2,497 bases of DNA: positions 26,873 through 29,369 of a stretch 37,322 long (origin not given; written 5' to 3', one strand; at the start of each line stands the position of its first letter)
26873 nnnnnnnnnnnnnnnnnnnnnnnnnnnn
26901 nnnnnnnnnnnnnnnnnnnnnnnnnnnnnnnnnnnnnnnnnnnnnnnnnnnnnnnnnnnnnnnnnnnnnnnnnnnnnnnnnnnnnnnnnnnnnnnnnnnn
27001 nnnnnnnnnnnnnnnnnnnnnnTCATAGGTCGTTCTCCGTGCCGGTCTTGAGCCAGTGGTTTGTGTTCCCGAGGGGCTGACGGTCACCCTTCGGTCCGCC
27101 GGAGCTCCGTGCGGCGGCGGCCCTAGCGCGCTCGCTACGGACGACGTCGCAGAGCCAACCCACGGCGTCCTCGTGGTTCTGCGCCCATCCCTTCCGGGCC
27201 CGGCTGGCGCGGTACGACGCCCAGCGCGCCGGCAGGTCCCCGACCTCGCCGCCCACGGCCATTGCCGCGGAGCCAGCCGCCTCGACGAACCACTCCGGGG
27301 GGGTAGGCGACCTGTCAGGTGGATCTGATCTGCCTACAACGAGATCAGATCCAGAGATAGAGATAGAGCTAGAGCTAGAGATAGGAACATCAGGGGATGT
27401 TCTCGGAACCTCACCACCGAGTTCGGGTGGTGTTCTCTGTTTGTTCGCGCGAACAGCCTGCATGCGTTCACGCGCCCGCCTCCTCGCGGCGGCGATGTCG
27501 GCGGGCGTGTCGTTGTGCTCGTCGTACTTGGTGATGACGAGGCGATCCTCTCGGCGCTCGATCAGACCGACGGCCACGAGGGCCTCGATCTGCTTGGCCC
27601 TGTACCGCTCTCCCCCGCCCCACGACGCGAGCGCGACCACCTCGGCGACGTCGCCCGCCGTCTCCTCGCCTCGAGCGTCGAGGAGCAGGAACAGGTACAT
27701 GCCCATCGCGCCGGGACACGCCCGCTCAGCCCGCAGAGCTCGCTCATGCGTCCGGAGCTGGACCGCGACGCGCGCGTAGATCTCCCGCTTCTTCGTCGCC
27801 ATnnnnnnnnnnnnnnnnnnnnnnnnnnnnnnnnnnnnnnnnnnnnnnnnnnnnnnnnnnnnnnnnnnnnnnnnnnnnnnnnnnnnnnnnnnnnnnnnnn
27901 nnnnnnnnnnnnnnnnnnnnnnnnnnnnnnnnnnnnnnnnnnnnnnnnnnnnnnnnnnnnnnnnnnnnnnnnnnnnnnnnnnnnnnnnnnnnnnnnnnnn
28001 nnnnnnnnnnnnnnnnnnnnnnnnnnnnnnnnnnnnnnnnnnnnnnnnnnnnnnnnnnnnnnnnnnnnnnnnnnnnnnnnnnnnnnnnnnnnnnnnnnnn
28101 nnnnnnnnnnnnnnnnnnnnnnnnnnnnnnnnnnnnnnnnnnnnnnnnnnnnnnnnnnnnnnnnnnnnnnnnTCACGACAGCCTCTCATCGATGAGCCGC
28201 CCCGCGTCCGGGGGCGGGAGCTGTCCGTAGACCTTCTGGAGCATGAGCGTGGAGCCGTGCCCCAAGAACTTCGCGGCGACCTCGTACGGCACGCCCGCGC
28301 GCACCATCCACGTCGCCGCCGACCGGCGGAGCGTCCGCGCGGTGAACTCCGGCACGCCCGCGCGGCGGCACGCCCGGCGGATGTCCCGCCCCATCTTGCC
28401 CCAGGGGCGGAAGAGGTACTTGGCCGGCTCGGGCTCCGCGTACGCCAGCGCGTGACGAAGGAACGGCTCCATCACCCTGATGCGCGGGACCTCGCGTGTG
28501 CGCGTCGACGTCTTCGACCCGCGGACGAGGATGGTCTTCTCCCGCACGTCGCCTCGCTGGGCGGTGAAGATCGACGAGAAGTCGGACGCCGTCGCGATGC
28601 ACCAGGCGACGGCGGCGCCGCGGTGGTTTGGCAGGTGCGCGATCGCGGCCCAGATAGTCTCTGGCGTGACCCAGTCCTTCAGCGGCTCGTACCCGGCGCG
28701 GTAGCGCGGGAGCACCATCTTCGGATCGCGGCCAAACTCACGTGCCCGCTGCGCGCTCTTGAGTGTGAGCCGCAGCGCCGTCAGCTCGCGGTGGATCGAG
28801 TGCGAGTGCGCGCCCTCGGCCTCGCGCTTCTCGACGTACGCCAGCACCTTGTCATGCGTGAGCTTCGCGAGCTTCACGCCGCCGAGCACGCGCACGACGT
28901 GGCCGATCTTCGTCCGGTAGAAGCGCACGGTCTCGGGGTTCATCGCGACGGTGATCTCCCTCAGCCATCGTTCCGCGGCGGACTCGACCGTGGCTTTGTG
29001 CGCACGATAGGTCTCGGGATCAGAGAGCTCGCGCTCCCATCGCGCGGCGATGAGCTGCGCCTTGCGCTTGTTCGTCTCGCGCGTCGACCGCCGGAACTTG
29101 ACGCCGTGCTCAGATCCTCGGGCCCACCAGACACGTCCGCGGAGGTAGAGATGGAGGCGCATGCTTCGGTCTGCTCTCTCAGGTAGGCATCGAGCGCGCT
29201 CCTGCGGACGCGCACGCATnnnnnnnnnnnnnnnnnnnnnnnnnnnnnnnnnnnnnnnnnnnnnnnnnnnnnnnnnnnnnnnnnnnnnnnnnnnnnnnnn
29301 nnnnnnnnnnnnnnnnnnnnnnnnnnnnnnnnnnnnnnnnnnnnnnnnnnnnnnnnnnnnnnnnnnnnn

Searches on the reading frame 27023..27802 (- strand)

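Call 45: search_protein_families(library=pfam, proteins=[window:27023-27802:-], max_evalue=0.01)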
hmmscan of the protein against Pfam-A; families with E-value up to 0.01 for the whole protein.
window:27023-27802:- (259 aa): 0 families

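Call 60: search_protein_families(library=phrogs, proteins=[window:27023-27802:-], max_evalue=0.01)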
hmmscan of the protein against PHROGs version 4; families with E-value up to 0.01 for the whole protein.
window:27023-27802:- (259 aa): 2 families
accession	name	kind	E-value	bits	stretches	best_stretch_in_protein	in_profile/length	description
phrog_2447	-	DNA, RNA and nucleotide metabolism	3.3e-09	38.2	1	31-200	24-214/295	replication initiation protein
phrog_1882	-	unknown function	0.0004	21.3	1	27-140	18-111/259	-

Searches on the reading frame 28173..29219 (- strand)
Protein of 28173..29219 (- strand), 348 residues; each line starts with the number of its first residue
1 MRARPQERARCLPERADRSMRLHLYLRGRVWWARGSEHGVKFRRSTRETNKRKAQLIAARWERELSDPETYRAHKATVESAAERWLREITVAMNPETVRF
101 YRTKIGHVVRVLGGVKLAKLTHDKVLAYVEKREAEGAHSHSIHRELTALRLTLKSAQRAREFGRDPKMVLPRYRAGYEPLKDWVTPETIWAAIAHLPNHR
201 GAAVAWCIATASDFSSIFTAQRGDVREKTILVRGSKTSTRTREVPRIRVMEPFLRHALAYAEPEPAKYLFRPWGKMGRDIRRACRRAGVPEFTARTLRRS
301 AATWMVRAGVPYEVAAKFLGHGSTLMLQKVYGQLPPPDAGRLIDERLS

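Call 45: search_protein_families(library=pfam, proteins=[window:28173-29219:-], max_evalue=0.01)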
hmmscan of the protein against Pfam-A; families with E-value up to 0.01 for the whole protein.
window:28173-29219:- (348 aa): 3 families
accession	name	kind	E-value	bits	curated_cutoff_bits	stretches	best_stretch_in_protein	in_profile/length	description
PF00589.27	Phage_integrase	-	3.9e-09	37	27.1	1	225-331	51-165/172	Phage integrase family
PF02899.23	Phage_int_SAM_1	-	7.9e-07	29.7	22.3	1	83-150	2-73/83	Phage integrase, N-terminal SAM-like domain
PF20038.5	HTH_59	-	0.00062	20.1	27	1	273-306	17-52/66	Helix-turn-helix domain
